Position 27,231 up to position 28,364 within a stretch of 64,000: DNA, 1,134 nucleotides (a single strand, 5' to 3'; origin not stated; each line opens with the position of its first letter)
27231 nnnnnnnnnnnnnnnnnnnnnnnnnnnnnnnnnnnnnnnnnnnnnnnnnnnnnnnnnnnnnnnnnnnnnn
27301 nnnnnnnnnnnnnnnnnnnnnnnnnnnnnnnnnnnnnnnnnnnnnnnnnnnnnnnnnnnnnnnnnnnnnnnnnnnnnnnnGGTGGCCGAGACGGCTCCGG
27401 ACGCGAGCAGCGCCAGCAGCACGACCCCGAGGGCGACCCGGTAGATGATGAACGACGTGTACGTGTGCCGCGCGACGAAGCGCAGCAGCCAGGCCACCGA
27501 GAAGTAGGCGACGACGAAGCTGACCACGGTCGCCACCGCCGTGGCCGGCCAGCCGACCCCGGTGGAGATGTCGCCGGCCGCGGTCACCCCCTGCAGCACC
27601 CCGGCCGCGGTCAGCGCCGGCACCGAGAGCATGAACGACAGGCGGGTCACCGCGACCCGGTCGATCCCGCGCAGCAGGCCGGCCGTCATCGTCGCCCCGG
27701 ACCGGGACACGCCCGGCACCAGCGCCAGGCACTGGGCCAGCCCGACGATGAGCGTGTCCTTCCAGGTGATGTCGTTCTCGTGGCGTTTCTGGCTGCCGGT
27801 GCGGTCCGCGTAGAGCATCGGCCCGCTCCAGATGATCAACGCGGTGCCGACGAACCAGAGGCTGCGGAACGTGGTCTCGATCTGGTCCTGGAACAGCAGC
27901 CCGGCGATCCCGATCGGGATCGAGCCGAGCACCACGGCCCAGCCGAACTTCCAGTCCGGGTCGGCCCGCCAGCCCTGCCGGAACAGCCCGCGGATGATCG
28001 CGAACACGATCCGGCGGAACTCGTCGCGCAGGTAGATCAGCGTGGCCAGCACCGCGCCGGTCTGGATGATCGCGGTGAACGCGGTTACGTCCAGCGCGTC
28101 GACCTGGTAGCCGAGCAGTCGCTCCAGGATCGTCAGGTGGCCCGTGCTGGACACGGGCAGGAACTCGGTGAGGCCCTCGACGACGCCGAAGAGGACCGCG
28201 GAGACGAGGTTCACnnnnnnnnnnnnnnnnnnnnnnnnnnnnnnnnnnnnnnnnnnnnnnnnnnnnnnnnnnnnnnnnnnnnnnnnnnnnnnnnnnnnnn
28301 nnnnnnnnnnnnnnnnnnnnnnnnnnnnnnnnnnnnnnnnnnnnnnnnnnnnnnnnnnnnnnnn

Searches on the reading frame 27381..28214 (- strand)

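Call 12: search_protein_families(library=pfam, proteins=[window:27381-28214:-], max_evalue=0.001)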
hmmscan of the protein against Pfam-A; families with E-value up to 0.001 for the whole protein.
window:27381-28214:- (278 aa): 1 family
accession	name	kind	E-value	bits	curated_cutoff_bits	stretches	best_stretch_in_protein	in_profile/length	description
PF02673.24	BacA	-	1.7e-82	277.4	33.4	1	6-265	1-257/257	Bacitracin resistance protein BacA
